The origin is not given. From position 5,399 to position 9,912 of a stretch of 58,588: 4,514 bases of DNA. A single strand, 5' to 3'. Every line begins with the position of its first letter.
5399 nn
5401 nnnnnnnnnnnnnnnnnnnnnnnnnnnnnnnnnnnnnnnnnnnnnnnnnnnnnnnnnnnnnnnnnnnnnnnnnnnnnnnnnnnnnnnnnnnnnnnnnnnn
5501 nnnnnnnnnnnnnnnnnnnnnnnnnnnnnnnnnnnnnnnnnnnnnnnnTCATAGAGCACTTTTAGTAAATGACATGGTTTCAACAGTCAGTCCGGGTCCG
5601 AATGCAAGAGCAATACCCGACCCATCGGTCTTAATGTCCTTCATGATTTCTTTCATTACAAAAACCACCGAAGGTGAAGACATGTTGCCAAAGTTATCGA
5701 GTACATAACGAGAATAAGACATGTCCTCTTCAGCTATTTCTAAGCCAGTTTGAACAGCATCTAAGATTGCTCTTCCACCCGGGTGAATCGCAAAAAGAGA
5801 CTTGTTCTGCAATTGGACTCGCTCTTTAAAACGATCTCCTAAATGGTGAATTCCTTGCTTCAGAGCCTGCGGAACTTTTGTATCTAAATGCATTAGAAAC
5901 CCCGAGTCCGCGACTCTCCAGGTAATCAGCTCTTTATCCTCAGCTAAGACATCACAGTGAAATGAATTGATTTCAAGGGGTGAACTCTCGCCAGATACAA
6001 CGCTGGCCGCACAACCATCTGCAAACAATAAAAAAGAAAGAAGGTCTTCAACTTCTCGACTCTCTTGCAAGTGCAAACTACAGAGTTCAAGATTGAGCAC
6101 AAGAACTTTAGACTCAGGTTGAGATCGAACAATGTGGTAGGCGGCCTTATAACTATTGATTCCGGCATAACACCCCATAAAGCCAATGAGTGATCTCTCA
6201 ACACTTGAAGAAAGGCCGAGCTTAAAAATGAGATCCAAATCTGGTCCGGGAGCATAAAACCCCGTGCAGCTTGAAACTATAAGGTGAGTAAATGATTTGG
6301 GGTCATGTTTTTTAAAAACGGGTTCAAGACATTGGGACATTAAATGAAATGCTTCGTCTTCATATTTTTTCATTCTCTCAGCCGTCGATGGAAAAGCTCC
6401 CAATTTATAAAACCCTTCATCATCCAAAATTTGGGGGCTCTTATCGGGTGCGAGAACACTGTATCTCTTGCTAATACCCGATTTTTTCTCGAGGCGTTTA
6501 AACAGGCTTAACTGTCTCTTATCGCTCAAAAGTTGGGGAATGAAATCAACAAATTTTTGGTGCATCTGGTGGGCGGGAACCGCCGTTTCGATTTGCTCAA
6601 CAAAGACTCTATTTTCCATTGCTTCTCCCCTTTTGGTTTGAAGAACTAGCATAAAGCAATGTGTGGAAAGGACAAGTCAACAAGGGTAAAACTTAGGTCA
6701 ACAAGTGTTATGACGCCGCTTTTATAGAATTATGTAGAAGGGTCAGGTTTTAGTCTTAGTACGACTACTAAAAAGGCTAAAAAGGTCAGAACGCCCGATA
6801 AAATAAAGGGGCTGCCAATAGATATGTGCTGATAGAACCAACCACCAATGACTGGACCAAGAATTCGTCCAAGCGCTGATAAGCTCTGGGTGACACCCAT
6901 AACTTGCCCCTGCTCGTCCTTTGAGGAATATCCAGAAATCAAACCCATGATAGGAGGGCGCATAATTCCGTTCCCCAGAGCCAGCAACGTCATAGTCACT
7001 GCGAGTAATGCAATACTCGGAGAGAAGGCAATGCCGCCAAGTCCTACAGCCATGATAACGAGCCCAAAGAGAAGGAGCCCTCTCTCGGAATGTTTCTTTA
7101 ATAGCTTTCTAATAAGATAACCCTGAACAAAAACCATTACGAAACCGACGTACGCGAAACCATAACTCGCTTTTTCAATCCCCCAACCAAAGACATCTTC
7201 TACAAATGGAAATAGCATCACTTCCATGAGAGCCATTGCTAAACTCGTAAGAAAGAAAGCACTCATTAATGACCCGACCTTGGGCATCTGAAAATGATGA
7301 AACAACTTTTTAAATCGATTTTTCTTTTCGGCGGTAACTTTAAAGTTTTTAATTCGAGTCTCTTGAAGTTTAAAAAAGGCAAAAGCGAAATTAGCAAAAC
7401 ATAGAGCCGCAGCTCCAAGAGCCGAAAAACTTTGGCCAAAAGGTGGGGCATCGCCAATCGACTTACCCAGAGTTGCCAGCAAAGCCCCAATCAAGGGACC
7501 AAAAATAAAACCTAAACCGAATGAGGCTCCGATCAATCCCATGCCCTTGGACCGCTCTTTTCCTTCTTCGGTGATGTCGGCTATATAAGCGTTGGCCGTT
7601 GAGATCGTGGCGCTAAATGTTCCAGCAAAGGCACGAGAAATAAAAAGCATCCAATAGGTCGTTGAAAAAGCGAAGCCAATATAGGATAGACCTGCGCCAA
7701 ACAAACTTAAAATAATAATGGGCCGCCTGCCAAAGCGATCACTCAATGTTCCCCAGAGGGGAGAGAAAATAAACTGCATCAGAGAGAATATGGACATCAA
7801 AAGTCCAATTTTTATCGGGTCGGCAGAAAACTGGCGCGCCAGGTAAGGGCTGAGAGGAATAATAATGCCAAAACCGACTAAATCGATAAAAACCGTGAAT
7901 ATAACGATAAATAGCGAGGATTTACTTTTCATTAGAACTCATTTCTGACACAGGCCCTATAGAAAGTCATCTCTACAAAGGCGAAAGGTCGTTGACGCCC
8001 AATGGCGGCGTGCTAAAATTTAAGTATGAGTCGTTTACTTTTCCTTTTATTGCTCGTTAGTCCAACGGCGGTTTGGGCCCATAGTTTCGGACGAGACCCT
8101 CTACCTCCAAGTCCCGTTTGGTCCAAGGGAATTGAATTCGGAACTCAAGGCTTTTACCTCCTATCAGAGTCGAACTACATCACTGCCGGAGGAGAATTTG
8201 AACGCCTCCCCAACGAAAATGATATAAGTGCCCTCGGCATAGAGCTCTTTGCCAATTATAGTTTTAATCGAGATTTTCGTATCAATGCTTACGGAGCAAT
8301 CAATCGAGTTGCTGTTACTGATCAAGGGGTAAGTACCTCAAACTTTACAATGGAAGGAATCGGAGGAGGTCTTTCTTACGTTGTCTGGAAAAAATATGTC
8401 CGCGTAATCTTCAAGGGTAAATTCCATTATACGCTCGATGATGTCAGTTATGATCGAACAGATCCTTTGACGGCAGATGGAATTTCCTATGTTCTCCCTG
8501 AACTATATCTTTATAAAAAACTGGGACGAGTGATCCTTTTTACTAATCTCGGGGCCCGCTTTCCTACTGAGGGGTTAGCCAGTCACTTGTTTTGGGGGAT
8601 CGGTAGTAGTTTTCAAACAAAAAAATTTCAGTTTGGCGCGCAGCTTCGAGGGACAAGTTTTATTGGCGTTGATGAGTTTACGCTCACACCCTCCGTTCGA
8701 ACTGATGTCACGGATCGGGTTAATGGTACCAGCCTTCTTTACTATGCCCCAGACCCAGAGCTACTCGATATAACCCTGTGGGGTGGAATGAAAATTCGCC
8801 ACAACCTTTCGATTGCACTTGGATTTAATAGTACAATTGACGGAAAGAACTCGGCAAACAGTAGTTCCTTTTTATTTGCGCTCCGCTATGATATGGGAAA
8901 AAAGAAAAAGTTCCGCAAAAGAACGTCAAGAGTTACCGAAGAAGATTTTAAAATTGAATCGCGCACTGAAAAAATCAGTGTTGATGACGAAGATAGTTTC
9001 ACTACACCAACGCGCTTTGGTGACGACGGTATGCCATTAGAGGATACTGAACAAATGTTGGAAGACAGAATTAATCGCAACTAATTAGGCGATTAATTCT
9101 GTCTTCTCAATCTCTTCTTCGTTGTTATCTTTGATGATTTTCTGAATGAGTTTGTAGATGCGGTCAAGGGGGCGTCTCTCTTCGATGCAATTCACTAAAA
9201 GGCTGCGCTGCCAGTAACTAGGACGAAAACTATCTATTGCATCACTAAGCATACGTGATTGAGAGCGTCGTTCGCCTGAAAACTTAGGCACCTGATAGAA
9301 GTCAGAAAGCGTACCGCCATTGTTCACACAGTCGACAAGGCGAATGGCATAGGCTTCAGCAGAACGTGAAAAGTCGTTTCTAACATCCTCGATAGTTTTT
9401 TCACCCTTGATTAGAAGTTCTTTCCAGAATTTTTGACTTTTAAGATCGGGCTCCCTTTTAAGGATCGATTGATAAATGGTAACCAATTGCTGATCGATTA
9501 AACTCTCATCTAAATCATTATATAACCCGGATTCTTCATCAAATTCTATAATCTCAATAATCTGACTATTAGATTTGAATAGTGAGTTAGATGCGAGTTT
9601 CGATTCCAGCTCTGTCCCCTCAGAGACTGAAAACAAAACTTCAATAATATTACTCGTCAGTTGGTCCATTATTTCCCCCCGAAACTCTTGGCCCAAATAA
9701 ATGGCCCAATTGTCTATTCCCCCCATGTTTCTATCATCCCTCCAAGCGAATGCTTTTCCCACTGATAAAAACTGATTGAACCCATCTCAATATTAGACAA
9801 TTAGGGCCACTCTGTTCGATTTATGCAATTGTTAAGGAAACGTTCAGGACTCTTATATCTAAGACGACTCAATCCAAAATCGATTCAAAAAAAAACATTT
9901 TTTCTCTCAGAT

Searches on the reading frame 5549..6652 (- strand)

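Call 51: search_protein_families(library=pfam, proteins=[window:5549-6652:-], max_evalue=0.001)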
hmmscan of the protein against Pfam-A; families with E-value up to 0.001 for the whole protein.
window:5549-6652:- (367 aa): 5 families
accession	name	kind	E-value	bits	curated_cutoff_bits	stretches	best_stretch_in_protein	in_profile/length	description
PF02797.21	Chal_sti_synt_C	-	5.3e-24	85.4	27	1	233-361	7-146/151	Chalcone and stilbene synthases, C-terminal domain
PF00195.25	Chal_sti_synt_N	-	4.6e-18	65.9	27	1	12-220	10-222/225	Chalcone and stilbene synthases, N-terminal domain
PF08392.18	FAE1_CUT1_RppA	-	1.4e-09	38.1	27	1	91-223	73-207/290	FAE1/Type III polyketide synthase-like protein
PF08541.16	ACP_syn_III_C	-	4e-07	30.5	26.6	1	280-360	7-86/90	3-Oxoacyl-[acyl-carrier-protein (ACP)] synthase III C terminal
PF08545.16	ACP_syn_III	-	0.00075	19.8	24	0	160-230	6-73/80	3-Oxoacyl-[acyl-carrier-protein (ACP)] synthase III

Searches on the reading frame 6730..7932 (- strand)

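Call 51: search_protein_families(library=pfam, proteins=[window:6730-7932:-], max_evalue=0.001)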
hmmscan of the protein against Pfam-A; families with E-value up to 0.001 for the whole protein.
window:6730-7932:- (400 aa): 6 families
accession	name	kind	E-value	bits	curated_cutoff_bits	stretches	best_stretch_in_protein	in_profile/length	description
PF07690.21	MFS_1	-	8e-65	219.5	33.4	2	11-277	2-265/347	Major Facilitator Superfamily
PF12832.13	MFS_1_like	-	7.3e-21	75.1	25.2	1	21-376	12-371/373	MFS_1 like family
PF13347.12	MFS_2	-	3.8e-11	42.6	27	1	4-151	223-375/427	MFS/sugar transport protein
PF00083.30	Sugar_tr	-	8.4e-08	31.9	22.3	1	40-177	46-178/452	Sugar (and other) transporter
PF03092.22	BT1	-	1.4e-05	24.5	22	1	27-295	12-296/432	BT1 family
PF03209.21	PUCC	-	7.5e-05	22.4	21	1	86-367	81-360/401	PUCC protein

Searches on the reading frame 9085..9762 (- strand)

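Call 51: search_protein_families(library=pfam, proteins=[window:9085-9762:-], max_evalue=0.001)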
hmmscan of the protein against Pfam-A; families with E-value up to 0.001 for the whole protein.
window:9085-9762:- (225 aa): 1 family
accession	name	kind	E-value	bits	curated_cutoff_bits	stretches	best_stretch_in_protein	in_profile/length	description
PF13946.11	DUF4214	-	2e-06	28.2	23.2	1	93-138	23-69/72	Domain of unknown function (DUF4214)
